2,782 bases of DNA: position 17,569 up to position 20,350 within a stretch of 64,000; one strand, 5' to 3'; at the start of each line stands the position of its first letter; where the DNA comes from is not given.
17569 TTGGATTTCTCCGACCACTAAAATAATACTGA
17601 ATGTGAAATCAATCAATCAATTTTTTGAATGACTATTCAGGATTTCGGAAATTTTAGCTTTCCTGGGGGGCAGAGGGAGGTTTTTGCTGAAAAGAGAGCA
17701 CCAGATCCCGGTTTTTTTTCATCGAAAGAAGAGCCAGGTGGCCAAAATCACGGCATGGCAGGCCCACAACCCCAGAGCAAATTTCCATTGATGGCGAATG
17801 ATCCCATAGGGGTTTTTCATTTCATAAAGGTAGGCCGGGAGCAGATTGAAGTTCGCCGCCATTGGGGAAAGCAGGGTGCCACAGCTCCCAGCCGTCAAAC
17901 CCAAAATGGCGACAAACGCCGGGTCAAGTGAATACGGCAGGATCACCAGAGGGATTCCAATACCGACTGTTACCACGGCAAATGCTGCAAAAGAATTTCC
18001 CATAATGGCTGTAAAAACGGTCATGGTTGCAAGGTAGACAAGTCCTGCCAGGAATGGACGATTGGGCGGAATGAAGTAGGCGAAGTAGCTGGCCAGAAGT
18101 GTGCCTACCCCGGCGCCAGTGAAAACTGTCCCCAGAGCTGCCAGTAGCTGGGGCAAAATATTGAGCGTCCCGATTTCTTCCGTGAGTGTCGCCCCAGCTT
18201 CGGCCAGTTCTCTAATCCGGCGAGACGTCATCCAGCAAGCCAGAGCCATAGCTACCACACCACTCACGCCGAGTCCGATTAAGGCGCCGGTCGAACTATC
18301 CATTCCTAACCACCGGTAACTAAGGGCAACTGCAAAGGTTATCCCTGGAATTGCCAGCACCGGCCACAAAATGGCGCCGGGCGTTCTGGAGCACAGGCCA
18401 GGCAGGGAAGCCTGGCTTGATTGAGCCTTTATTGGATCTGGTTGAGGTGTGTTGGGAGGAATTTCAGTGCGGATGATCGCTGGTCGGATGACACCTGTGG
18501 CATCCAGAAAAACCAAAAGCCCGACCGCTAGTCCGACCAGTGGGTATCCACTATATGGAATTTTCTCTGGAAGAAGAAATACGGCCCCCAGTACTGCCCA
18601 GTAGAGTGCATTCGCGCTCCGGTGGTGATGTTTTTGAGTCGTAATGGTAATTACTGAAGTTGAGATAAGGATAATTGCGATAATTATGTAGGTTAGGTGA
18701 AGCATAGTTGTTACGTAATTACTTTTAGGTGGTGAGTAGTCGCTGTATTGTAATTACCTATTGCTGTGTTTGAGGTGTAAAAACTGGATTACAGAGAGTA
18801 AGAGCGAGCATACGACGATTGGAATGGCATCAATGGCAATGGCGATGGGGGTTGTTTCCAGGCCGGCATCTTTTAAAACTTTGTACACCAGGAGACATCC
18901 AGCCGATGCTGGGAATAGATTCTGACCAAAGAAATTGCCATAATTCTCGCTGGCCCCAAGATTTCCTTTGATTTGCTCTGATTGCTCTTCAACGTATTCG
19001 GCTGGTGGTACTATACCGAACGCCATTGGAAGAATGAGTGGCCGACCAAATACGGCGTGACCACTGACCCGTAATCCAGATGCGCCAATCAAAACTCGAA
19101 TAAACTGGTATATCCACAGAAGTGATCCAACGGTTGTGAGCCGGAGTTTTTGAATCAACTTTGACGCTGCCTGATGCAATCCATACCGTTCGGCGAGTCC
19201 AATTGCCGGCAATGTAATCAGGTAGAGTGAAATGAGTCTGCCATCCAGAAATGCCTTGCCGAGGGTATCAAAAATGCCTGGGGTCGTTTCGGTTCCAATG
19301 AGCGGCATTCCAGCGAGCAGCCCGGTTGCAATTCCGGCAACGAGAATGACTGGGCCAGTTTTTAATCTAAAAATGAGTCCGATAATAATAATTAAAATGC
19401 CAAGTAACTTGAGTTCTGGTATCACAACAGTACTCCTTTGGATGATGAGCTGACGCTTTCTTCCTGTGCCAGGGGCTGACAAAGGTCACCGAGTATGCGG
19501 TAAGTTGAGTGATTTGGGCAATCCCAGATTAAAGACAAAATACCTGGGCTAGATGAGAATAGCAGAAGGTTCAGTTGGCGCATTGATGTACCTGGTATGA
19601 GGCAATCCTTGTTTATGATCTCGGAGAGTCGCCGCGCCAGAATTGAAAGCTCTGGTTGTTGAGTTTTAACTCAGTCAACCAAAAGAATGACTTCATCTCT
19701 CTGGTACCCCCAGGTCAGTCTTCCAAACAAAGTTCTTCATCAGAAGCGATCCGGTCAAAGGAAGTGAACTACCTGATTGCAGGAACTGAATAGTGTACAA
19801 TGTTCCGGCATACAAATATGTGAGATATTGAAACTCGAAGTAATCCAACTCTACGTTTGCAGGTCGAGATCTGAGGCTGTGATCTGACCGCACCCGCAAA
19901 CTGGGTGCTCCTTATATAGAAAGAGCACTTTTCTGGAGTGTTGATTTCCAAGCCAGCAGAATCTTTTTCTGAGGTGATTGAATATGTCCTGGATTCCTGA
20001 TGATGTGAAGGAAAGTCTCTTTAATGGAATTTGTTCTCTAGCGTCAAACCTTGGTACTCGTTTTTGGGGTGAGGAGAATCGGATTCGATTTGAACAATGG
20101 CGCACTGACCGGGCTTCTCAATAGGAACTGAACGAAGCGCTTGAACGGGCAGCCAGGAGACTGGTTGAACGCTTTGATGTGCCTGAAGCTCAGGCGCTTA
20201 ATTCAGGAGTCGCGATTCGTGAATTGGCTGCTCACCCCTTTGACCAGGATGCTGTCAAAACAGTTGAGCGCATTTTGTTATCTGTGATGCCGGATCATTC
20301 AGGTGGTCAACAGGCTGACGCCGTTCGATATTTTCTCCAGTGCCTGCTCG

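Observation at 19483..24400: AT-richer island carrying a NACHT-HEAT STAND NTPase, a candidate single-gene immune sensor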

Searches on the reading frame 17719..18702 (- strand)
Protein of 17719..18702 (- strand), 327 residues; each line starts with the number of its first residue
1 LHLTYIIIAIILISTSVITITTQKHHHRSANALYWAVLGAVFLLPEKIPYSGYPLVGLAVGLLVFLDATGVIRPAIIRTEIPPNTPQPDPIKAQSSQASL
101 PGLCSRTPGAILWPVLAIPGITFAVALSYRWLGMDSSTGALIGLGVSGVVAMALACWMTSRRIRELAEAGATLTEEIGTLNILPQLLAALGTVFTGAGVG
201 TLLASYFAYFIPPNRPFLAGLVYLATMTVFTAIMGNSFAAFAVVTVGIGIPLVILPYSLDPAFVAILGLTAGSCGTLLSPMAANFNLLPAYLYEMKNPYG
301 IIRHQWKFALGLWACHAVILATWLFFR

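Call 12: search_protein_families(library=pfam, proteins=[window:17719-18702:-], max_evalue=1)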
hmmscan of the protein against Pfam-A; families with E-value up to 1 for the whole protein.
window:17719-18702:- (327 aa): 2 families
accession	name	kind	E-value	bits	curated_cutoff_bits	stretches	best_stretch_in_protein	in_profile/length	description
PF06166.18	DUF979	-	1.1e-74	251.9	26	1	3-325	2-307/307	Protein of unknown function (DUF979)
PF10066.14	DUF2304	-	0.93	10.2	25.5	0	5-44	4-43/106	Uncharacterized conserved protein (DUF2304)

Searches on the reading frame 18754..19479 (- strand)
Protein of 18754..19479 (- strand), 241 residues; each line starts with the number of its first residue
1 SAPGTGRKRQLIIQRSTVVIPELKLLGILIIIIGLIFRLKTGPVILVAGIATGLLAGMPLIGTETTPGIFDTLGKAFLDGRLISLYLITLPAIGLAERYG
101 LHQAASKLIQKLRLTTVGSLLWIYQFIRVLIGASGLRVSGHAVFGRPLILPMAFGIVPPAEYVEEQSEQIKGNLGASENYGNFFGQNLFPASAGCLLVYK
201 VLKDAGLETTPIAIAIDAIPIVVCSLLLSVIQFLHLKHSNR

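Call 12: search_protein_families(library=pfam, proteins=[window:18754-19479:-], max_evalue=1)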
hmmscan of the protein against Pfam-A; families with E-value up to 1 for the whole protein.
window:18754-19479:- (241 aa): 2 families
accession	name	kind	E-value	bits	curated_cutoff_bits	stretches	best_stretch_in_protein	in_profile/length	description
PF06149.18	DUF969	-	2.5e-60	204.1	32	1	23-236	2-211/216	Protein of unknown function (DUF969)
PF08829.15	AlphaC_N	-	0.099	13.1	25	1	79-124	32-77/106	Alpha C protein N terminal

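Call 32: find_related_loci(query=window:18754-19419:-, collection=metagenome_contigs, flank=10000)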
Query window:18754-19419:- (221 aa) in metagenome_contigs; peptide patterns used: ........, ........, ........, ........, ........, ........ (x = any residue, [..] = any of these).
600 stretches matched a pattern (row limit reached: there are more); 102 encode a relative of the query (tblastn E <= 1e-3); the best 80 are kept; 80 distinct loci.
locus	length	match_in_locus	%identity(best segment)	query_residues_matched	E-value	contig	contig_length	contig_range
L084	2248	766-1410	47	3-221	2e-63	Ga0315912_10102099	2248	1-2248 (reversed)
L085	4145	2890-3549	47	3-218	3e-61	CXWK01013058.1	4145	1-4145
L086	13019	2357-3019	47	3-218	2e-58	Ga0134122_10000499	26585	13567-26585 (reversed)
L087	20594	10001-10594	50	18-219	6e-57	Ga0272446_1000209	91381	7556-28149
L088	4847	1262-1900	49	1-213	3e-54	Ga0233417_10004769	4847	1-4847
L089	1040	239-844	48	1-206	6e-57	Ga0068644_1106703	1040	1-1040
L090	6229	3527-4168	42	3-219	1e-52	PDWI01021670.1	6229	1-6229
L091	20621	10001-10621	42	3-214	9e-51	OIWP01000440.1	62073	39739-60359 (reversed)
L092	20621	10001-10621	42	3-214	2e-50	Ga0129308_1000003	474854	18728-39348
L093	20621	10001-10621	42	3-214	2e-50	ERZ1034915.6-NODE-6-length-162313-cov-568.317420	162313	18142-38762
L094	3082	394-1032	45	3-218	4e-50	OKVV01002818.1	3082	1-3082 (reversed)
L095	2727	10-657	44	3-221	7e-50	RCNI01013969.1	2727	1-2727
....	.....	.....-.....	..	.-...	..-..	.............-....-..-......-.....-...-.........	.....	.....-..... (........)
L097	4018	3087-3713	44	3-214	1e-49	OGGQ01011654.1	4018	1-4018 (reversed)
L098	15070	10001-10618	43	3-212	1e-49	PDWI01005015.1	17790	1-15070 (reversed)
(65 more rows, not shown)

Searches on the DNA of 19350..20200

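Call 54: search_rna_families(source=window, start=19350, end=20200, threshold=evalue, max_evalue=1)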
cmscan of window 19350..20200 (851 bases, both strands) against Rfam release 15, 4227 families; matches with E-value up to 1: 1.
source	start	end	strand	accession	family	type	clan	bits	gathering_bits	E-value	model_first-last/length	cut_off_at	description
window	19359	19406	+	RF01402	STnc150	Gene; sRNA;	-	18.2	60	0.19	1-267/267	no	STnc150 Hfq binding RNA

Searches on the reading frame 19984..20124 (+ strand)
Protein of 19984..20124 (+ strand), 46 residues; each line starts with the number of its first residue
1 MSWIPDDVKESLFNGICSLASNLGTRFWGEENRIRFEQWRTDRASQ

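Call 74: find_encoding_contigs(protein=window:19984-20124:+, flank=5000, max_places=10)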
Protein window:19984-20124:+ (46 aa): 7 contigs read that carry it; 7 places shown.
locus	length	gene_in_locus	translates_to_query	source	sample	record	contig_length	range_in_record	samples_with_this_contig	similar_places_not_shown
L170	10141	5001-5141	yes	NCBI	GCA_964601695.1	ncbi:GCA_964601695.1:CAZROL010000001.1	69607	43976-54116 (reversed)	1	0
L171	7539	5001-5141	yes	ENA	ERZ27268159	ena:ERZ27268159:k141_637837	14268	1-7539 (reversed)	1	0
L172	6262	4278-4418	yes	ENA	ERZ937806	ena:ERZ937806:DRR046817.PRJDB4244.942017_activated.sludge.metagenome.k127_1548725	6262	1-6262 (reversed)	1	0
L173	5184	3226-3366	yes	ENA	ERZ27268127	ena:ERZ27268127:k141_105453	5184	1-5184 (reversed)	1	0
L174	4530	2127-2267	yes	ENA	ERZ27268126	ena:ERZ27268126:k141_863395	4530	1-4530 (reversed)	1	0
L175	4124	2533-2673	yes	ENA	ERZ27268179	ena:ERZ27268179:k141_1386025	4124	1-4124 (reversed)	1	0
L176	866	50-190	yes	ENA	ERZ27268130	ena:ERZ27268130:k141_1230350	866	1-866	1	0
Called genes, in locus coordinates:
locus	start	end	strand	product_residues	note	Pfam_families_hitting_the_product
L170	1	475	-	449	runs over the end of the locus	PF00293:NUDIX, PF00809:Pterin_bind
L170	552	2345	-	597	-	PF13414:TPR_11 (faint), PF00515:TPR_1 (faint), PF07719:TPR_2 (faint), PF13181:TPR_8 (faint), PF13424:TPR_12 (faint), PF14559:TPR_19, PF23914:TPR_CcmH_CycH (weak), PF13432:TPR_16 (weak), +4 more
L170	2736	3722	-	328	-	PF06166:DUF979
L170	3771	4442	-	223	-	PF06149:DUF969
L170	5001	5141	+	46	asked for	-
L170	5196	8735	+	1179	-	PF05729:NACHT, PF20720:nSTAND3 (faint), PF24883:NPHP3_N (weak), PF02985:HEAT (faint), PF13646:HEAT_2 (weak), PF23227:HEAT_MROH2B_C (faint), PF12717:Cnd1 (faint), PF13646:HEAT_2, +1 more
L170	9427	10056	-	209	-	PF01330:RuvA_N, PF14520:HHH_5, PF00633:HHH (faint), PF07499:RuvA_C (weak)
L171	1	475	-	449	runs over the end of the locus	PF00293:NUDIX, PF00809:Pterin_bind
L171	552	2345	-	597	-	PF13414:TPR_11 (faint), PF00515:TPR_1 (faint), PF07719:TPR_2 (faint), PF13181:TPR_8 (faint), PF13424:TPR_12 (faint), PF14559:TPR_19, PF23914:TPR_CcmH_CycH (weak), PF13432:TPR_16 (weak), +4 more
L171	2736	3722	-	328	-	PF06166:DUF979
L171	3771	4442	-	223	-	PF06149:DUF969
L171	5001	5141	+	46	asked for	-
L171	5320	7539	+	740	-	?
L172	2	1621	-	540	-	?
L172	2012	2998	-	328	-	PF06166:DUF979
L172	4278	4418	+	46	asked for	-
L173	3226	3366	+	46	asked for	-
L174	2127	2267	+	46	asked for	-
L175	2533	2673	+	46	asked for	-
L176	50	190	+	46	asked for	-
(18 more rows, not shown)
